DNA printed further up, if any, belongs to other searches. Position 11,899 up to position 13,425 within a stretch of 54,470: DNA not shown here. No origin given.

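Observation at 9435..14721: Operon linking a two-component system to a Cas4-like Fe-S nuclease and a DnaB-like ATPase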

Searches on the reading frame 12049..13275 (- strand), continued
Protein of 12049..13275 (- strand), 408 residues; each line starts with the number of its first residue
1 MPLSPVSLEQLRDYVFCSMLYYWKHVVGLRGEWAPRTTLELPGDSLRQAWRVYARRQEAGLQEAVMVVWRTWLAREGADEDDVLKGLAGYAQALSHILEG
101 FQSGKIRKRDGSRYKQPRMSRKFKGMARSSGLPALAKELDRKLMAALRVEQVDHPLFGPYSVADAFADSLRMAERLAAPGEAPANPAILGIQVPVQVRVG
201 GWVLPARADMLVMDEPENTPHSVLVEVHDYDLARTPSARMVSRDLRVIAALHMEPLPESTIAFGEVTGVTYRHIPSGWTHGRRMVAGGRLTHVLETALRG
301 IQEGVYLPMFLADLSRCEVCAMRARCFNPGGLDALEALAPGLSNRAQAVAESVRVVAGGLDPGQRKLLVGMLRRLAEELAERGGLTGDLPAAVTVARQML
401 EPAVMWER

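Call 42: fold_search(model_id=the predicted structure, library=pdb)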
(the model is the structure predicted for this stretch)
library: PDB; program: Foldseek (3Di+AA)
matches with E <= 10: 160; with E <= 0.001: 2
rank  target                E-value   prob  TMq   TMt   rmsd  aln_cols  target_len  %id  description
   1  9iac_B                5.3e-04  1.00  0.26  0.37  14.4       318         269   14  Structure of the Argonaute-associated Cas4 family protein 1 (ACE1) from Microcystis aeruginosa (MaACE1) (released 2025-04-23)
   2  9iac_A                5.6e-04  1.00  0.25  0.36  14.5       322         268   13  Structure of the Argonaute-associated Cas4 family protein 1 (ACE1) from Microcystis aeruginosa (MaACE1) (released 2025-04-23)
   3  4ceh_B                5.9e-03  0.98  0.29  0.12  14.2       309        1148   11  Crystal structure of AddAB with a forked DNA substrate (released 2014-03-12)
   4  4cei_B                6.3e-03  0.98  0.29  0.12  14.4       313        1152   10  Crystal structure of ADPNP-bound AddAB with a forked DNA substrate (released 2014-03-12)
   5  9iab_B                7.0e-03  0.91  0.25  0.35  15.9       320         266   12  Structure of the Argonaute-associated Cas4 family protein 1 (ACE1) from Chroococcidiopsis thermalis (CtACE1) (released 2025-04-23)
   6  3u44_B                9.1e-03  0.94  0.27  0.11  14.3       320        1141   10  Crystal structure of AddAB-DNA complex (released 2012-03-21)
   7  9iab_A                1.1e-02  0.90  0.25  0.36  15.4       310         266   14  Structure of the Argonaute-associated Cas4 family protein 1 (ACE1) from Chroococcidiopsis thermalis (CtACE1) (released 2025-04-23)
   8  9np6_A                1.1e-02  1.00  0.23  0.12   5.2       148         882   16  Cryo-EM structure of AdnA(D934A)-AdnB(D1014A) in complex with AMPPNP and blunt end DNA (released 2025-03-19)
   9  4cej_B                1.3e-02  0.92  0.27  0.11  15.1       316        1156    9  Crystal structure of AddAB-DNA-ADPNP complex at 3 Angstrom resolution (released 2014-03-12)
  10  5eaw_A                1.6e-02  0.97  0.34  0.15  15.1       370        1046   12  Crystal structure of Dna2 nuclease-helicase (released 2015-11-18)
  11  5zyv_A                1.6e-02  0.95  0.18  0.30   6.4       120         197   11  Crystal structure of human MGME1 with single strand DNA2 and Ca2+ (released 2018-09-19)
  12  6ppu_A                1.7e-02  0.99  0.25  0.18   7.3       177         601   15  Cryo-EM structure of AdnAB-AMPPNP-DNA complex (released 2019-11-20)
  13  5eax_A                1.8e-02  0.97  0.34  0.15  15.3       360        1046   11  Crystal structure of Dna2 in complex with an ssDNA (released 2015-11-18)
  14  7sjr_A                2.4e-02  0.97  0.27  0.14   8.0       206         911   14  Cryo-EM structure of AdnA-AdnB(W325A) in complex with DNA and AMPPNP (released 2021-12-22)
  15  4ic1_D                2.7e-02  0.75  0.22  0.37  16.0       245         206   13  Crystal structure of SSO0001 (released 2013-01-16)
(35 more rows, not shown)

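Call 44: find_encoding_contigs(protein=P0103, flank=8000, max_places=2)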
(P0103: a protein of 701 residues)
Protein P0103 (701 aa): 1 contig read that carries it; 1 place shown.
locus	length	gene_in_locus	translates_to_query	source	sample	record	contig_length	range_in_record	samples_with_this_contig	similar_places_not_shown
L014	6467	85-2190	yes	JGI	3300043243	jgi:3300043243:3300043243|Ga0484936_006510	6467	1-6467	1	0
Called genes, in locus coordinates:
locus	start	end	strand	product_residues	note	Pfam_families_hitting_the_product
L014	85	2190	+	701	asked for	PF02518:HATPase_c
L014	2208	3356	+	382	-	PF00512:HisKA (weak), PF02518:HATPase_c (weak), PF00072:Response_reg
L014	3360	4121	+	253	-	PF00072:Response_reg, PF00486:Trans_reg_C (weak)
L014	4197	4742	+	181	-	PF01478:Peptidase_A24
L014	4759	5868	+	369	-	PF03796:DnaB_C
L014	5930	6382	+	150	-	-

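Call 45: find_encoding_contigs(protein=P0112, flank=8000, max_places=2)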
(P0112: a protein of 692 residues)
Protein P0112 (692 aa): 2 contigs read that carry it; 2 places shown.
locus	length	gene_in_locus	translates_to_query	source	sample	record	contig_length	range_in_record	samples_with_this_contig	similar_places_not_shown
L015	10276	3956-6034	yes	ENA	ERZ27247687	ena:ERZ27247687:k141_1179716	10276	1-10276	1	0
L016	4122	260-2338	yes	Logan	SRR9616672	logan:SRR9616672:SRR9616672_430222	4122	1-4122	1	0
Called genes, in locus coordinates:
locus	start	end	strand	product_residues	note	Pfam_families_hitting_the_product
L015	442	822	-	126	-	-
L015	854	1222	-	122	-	-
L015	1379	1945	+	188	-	PF01936:NYN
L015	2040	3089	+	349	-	-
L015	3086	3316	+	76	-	-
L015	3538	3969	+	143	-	-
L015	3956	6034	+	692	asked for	-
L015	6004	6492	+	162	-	PF00376:MerR (weak), PF12728:HTH_17, PF13411:MerR_1 (weak)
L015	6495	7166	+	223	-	PF01590:GAF, PF13185:GAF_2, PF13492:GAF_3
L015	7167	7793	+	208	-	PF00512:HisKA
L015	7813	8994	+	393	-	PF00150:Cellulase (weak)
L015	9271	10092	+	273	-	PF03796:DnaB_C (weak)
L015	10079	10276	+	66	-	?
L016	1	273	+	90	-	?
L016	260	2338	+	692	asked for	-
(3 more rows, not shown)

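Call 46: find_encoding_contigs(protein=P0022, flank=8000, max_places=2)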
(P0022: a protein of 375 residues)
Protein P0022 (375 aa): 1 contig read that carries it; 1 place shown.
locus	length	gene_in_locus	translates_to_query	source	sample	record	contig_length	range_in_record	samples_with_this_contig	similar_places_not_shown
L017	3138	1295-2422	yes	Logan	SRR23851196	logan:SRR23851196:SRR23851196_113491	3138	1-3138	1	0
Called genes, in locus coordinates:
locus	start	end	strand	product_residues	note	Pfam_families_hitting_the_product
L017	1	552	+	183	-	?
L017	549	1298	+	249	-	-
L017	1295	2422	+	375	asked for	-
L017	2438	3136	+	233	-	?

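Call 57: list_cluster_members(proteins=[P0022, P0026, P0033, P0041, P0052, P0067, P0076, P0090, P0103, P0131])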
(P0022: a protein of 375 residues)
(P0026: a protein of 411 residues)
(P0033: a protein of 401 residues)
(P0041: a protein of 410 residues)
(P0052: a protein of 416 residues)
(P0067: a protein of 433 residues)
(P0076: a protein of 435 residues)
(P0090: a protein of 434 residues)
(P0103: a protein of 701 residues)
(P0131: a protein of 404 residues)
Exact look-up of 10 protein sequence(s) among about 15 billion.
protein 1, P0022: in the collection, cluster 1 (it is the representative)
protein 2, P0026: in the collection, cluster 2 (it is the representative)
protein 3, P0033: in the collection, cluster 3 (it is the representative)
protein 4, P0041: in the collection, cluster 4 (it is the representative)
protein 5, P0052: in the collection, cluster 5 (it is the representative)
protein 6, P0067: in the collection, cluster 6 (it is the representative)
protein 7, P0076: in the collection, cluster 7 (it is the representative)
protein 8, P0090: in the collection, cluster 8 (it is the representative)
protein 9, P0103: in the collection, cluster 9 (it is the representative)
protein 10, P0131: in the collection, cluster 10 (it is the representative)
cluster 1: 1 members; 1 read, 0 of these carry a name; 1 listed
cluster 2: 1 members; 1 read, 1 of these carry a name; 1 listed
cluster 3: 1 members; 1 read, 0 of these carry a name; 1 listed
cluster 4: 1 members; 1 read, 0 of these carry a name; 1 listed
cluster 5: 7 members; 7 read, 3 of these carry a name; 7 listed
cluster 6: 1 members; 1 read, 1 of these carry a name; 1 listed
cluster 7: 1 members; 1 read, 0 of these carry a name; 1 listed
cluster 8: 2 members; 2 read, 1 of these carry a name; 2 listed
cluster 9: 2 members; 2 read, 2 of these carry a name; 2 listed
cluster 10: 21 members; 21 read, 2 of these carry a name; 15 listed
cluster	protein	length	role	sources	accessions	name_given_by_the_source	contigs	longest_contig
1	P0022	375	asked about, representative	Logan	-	-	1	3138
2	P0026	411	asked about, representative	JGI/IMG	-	hypothetical protein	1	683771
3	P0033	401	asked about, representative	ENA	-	-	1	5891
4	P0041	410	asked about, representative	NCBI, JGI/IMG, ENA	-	-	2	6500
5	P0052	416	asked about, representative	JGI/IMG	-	hypothetical protein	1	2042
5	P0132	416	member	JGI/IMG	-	hypothetical protein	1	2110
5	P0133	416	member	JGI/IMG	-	hypothetical protein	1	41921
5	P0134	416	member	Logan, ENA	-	-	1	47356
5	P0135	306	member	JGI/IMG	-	-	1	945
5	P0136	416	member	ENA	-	-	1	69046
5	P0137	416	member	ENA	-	-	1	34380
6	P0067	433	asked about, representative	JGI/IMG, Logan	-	hypothetical protein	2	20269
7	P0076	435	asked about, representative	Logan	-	-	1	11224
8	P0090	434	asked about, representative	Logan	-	-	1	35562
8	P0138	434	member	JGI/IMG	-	hypothetical protein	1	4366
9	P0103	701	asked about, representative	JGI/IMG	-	signal transduction histidine kinase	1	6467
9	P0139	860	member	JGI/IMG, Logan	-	signal transduction histidine kinase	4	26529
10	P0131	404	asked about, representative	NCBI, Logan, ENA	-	-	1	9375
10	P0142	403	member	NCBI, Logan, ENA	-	-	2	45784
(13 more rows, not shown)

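Call 58: find_encoding_contigs(protein=P0139, flank=10000, max_places=1)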
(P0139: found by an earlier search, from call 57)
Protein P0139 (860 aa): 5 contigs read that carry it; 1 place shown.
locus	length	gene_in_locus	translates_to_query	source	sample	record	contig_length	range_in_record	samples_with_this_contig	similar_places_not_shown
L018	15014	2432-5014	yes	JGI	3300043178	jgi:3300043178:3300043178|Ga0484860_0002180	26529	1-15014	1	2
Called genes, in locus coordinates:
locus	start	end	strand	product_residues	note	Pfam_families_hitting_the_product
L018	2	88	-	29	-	?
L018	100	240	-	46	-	-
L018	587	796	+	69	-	-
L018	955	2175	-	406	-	PF13173:AAA_14, PF13635:DUF4143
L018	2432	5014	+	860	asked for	PF02518:HATPase_c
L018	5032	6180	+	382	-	PF00512:HisKA (weak), PF02518:HATPase_c (weak), PF00072:Response_reg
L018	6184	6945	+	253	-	PF00072:Response_reg, PF00486:Trans_reg_C (weak)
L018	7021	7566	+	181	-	PF01478:Peptidase_A24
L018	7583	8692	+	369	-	PF03796:DnaB_C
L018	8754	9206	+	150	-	-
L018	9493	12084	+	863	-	PF16586:DUF5060, PF13204:Apiosidase, PF00754:F5_F8_type_C, PF22633:F5_F8_type_C_2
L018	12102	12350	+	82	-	-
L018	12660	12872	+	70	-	-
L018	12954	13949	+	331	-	PF08279:HTH_11, PF13280:WYL, PF25583:WCX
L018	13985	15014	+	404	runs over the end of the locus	PF09617:Cas_GSU0053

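Call 59: find_encoding_contigs(protein=P0136, flank=10000, max_places=1)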
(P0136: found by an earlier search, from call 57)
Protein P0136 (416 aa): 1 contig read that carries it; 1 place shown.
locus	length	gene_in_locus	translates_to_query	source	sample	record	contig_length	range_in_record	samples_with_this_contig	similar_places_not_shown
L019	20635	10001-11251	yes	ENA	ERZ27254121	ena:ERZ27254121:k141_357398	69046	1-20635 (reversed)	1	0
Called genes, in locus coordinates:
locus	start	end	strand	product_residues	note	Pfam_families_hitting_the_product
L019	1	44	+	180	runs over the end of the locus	-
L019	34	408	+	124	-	-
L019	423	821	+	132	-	-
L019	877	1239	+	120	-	-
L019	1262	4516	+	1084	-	PF10412:TrwB_AAD_bind (faint)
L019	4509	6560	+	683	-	-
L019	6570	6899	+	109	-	-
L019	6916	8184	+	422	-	PF01807:Zn_ribbon_DnaG, PF08275:DNAG_N (weak)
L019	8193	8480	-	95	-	-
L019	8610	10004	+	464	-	PF02518:HATPase_c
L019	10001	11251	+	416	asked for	-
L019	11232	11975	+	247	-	PF00512:HisKA, PF02518:HATPase_c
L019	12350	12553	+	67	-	-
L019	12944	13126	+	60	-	PF12728:HTH_17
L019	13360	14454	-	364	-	PF13424:TPR_12, PF00515:TPR_1 (weak), PF07719:TPR_2 (weak), PF13371:TPR_9 (weak), PF13432:TPR_16, PF12895:ANAPC3, PF14559:TPR_19, PF13414:TPR_11, +11 more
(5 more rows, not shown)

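Call 60: find_encoding_contigs(protein=P0142, flank=10000, max_places=1)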
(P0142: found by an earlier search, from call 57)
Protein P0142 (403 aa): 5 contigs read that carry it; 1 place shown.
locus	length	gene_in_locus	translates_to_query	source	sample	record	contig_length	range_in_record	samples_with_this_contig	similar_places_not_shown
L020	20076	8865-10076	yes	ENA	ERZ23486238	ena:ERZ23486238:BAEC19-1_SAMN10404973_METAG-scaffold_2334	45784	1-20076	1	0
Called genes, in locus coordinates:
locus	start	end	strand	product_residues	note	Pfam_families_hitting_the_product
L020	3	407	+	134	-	?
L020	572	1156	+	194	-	-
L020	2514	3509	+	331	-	-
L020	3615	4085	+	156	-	PF09346:SMI1_KNR4, PF14568:SUKH_6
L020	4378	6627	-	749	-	PF23139:OB_YrrC, PF14520:HHH_5, PF14490:HHH_RecD2, PF13401:AAA_22 (faint), PF13604:AAA_30, PF13245:AAA_19, PF18335:SH3_13, PF13538:UvrD_C_2, +3 more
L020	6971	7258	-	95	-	PF12441:CopG_antitoxin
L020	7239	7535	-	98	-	PF04365:BrnT_toxin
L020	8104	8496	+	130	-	-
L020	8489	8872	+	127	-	PF02643:DUF192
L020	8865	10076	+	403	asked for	-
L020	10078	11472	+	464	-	PF02518:HATPase_c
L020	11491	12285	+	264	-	PF00072:Response_reg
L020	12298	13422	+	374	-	PF03796:DnaB_C, PF06745:ATPase (weak)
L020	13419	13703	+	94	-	-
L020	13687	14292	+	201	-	PF01478:Peptidase_A24 (faint)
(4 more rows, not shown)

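Call 64: fold_search(model_id=the predicted structure, library=viral)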
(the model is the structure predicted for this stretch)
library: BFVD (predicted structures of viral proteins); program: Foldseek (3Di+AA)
matches with E <= 10: 304; with E <= 0.001: 28
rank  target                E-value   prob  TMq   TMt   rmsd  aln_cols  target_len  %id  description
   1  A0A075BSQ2            8.2e-10  1.00  0.45  0.48   6.7       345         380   14  PD-(D/E)XK endonuclease-like domain-containing protein [Microcystis phage MaMV-DC]
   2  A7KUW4                2.2e-09  1.00  0.44  0.63   8.0       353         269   17  (no name in the UniProt tables at hand)
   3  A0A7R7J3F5            3.9e-08  1.00  0.41  0.60  11.3       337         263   11  (no name in the UniProt tables at hand)
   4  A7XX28                9.7e-08  1.00  0.43  0.60  11.2       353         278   14  RecB family exonuclease [Thermus virus P23-45]
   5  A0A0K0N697            1.8e-07  1.00  0.35  0.36  14.8       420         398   12  PD-(D/E)XK endonuclease-like domain-containing protein [Tsukamurella phage TIN4]
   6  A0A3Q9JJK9            4.6e-07  1.00  0.35  0.25  17.9       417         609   12  (no name in the UniProt tables at hand)
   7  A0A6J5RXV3            1.5e-06  1.00  0.34  0.47   9.6       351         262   10  COG2887 RecB family exonuclease [uncultured Caudovirales phage]
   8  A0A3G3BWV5            9.8e-06  1.00  0.40  0.48  10.5       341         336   12  (no name in the UniProt tables at hand)
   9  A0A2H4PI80            1.0e-05  1.00  0.43  0.59   7.4       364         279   12  Cas4 family exonuclease [Streptomyces phage WRightOn]
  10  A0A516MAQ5            1.9e-05  1.00  0.36  0.53   8.4       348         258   10  (no name in the UniProt tables at hand)
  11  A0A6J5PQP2            2.6e-05  1.00  0.38  0.51  10.5       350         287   10  PD-(D/E)XK nuclease superfamily [uncultured Caudovirales phage]
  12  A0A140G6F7            4.2e-05  1.00  0.37  0.38  17.5       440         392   14  RecB-like exonuclease [Arthrobacter phage KellEzio]
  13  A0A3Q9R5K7            4.4e-05  1.00  0.35  0.51  10.5       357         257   10  (no name in the UniProt tables at hand)
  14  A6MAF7                6.4e-05  1.00  0.31  0.34  11.7       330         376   12  Gp092 [Lactococcus phage KSY1]
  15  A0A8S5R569            7.9e-05  1.00  0.42  0.40  11.4       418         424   10  PD-(D/E)XK nuclease superfamily protein [Ackermannviridae sp. ctaCq7]
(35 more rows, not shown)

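Call 75: find_related_loci(query=A1, collection=genome_contigs, flank=8000)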
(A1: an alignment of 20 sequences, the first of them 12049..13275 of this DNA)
Query A1 (408 aa) in genome_contigs; peptide patterns used: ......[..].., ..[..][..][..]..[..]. (x = any residue, [..] = any of these).
19 stretches matched a pattern; 2 encode a relative of the query (tblastn E <= 1e-3); 2 distinct loci.
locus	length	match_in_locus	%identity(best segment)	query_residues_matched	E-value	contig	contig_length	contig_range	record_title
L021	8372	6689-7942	65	1-407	3e-176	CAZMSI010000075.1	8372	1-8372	MAG TPA_asm: uncultured Sideroxydans sp. isolate binchicken_co150_533 genome assembly, contig: NODE_22154_length_8372_co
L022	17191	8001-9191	69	1-385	3e-137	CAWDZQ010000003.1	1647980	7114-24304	MAG: uncultured Chloroflexia bacterium isolate MFD05684.bin.1.112 genome assembly, contig: contig_36650, whole genome sh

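Call 88: search_protein_families(library=pfam, proteins=[L011:4130-4633:+, L002:13915-14310:+], max_evalue=0.01)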
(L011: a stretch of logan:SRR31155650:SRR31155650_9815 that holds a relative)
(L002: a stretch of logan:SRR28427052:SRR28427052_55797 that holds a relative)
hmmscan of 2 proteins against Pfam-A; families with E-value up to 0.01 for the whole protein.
L011:4130-4633:+ (167 aa): 0 families

L002:13915-14310:+ (131 aa): 0 families
